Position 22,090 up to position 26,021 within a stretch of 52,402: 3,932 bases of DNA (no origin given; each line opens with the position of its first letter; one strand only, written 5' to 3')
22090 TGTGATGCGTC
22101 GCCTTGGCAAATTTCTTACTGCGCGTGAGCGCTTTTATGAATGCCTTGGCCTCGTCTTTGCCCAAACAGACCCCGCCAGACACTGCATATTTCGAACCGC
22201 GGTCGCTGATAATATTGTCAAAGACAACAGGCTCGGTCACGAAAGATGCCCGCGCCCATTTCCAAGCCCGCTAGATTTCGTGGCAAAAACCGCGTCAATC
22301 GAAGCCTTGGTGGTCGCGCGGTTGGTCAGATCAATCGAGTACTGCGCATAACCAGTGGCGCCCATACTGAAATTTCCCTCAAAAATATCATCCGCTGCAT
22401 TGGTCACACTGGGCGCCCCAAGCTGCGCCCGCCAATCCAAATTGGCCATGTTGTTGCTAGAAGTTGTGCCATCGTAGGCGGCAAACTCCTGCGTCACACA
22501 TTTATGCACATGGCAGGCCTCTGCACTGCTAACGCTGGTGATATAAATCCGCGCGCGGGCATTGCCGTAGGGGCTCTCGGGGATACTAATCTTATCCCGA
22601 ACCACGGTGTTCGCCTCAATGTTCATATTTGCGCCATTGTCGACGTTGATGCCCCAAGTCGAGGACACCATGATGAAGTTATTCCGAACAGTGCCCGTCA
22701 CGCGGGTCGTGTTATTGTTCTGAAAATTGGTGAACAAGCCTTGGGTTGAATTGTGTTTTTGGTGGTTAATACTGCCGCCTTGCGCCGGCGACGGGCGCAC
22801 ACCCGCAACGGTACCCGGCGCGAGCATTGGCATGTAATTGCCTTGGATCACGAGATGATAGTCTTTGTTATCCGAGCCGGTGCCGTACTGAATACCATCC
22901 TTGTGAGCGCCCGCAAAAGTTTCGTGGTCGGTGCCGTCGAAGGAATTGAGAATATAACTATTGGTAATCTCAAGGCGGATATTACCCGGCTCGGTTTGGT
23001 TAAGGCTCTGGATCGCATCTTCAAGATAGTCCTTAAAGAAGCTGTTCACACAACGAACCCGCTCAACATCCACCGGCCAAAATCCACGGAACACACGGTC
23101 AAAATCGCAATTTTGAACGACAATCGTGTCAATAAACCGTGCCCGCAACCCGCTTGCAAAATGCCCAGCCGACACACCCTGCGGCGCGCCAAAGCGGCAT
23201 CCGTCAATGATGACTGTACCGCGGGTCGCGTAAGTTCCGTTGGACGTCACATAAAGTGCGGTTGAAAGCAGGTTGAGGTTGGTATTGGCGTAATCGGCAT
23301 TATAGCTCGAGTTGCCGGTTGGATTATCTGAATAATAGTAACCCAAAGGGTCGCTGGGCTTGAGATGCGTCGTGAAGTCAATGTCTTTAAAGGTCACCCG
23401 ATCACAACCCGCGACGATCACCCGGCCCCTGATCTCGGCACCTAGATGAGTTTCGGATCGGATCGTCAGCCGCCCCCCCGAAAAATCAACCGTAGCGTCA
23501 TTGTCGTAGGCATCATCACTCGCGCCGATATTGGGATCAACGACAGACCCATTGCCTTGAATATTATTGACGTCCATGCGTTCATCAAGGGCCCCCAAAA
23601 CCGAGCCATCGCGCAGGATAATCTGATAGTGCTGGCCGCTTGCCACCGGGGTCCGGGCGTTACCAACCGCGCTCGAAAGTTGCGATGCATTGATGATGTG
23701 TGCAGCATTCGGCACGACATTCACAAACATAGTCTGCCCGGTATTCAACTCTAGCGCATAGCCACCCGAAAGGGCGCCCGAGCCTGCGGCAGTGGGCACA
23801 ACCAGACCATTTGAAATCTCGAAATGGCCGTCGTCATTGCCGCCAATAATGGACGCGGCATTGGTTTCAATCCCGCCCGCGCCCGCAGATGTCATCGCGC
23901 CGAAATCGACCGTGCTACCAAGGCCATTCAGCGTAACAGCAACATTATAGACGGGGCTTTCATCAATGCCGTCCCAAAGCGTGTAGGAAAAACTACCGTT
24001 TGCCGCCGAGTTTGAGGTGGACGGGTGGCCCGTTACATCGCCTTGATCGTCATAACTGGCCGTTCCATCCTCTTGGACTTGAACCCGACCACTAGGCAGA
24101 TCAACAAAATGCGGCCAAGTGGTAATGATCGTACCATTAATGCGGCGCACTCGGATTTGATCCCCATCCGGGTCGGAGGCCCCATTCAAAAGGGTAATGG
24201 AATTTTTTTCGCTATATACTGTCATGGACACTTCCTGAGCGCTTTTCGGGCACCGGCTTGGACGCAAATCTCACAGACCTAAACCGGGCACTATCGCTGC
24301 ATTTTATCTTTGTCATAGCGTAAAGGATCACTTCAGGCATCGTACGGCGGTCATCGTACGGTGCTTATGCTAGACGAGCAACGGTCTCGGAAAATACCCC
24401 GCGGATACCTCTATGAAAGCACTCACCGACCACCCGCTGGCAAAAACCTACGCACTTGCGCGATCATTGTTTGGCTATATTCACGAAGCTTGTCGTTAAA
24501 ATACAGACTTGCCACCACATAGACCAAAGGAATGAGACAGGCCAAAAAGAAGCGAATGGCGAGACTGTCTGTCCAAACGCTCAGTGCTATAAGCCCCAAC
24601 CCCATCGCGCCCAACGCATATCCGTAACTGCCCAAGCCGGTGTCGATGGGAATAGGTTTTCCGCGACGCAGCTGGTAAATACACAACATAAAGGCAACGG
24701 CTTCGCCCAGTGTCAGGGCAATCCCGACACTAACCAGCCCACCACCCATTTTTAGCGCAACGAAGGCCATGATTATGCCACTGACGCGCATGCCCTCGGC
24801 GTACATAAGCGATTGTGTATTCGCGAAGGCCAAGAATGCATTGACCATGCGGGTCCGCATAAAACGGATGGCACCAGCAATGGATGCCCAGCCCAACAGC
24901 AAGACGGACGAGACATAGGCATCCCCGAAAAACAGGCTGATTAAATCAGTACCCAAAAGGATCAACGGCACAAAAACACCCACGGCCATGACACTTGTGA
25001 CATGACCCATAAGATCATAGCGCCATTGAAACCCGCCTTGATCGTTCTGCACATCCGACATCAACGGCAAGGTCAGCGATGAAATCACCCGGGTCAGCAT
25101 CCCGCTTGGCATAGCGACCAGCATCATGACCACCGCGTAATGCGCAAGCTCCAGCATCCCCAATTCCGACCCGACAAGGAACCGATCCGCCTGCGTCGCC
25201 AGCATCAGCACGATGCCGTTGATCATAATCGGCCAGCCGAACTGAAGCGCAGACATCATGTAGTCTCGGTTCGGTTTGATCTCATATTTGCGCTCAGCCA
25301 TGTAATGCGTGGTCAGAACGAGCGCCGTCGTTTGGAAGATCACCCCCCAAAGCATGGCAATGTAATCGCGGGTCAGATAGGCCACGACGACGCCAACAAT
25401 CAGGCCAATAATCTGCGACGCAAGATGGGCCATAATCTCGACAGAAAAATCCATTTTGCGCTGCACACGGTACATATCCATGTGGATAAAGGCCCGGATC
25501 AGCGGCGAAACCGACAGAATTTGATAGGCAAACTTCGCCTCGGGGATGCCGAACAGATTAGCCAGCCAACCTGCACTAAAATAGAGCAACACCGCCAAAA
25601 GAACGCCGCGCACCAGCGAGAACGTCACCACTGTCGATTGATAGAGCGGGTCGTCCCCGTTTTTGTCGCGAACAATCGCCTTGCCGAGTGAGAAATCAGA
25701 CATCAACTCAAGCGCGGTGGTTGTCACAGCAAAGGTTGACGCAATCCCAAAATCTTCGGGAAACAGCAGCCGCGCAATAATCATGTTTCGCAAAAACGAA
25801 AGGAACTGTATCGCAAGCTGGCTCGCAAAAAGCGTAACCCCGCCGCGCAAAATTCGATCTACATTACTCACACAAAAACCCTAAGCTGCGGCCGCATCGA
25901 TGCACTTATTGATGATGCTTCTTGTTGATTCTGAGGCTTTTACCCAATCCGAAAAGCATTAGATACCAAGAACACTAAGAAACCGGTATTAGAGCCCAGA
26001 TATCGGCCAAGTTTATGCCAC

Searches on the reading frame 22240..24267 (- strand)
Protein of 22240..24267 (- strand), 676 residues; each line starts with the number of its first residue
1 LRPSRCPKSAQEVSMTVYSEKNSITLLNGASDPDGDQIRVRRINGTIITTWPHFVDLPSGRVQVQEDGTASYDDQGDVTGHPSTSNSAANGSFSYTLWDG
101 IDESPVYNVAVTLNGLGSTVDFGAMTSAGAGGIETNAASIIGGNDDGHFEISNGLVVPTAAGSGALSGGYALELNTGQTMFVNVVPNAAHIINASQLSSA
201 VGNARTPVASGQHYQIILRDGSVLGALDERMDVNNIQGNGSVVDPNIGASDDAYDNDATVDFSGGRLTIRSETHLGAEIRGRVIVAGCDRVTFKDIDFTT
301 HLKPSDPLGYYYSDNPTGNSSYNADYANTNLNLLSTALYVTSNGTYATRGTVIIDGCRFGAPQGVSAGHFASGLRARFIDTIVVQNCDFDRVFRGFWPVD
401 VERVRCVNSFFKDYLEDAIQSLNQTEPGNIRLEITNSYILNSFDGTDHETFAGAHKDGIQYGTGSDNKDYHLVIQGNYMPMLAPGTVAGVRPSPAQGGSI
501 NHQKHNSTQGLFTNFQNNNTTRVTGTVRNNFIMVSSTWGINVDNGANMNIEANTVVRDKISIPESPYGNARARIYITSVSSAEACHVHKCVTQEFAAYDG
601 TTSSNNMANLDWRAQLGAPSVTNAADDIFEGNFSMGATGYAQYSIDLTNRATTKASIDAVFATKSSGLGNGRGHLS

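Call 7: search_protein_families(library=ncbifam, proteins=[window:22240-24267:-], max_evalue=0.00001)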
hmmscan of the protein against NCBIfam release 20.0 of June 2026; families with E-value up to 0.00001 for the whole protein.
window:22240-24267:- (676 aa): 0 families

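Call 9: search_protein_families(library=pfam, proteins=[window:22240-24267:-], max_evalue=0.001)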
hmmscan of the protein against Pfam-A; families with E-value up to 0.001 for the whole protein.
window:22240-24267:- (676 aa): 0 families

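Call 28: search_protein_families(library=pfam, proteins=[window:22240-24267:-], max_evalue=10)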
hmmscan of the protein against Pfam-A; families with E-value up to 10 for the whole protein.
window:22240-24267:- (676 aa): 4 families
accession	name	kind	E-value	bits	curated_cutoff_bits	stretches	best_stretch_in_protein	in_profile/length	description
PF17963.7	Big_9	-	0.001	20.3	23.6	1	15-104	11-81/89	Bacterial Ig domain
PF23978.1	DUF7303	-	0.0047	16.9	27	1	146-213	85-155/195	Family of unknown function (DUF7303)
PF17892.7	Cadherin_5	-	0.0054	17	26.5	1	24-111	27-95/98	Cadherin-like domain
PF17803.7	Cadherin_4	-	0.067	14.1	25.1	1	22-72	27-71/71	Bacterial cadherin-like domain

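Call 52: search_solved_structures(query=window:22240-24225:-, max_evalue=1)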
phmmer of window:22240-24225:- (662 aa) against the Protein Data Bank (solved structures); distinct sequences matched with E-value up to 1: 0.

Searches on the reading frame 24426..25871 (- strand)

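Call 7: search_protein_families(library=ncbifam, proteins=[window:24426-25871:-], max_evalue=0.00001)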
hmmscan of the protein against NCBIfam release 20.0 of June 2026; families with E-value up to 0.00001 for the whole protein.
window:24426-25871:- (482 aa): 3 families
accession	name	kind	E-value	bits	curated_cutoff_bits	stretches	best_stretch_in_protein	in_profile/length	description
NF007773.0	PRK10459.1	equivalog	4.4e-27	95.2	273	1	16-401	16-402/492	MOP flippase family protein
NF047674.1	TeichurnBiosyTuaB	equivalog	1.2e-21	77.4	580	1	7-350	7-352/469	teichuronic acid biosynthesis protein TuaB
NF058658.1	Oglyco_Wzx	exception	1.3e-16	60.7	720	1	19-370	22-370/478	O-glycosylation flippase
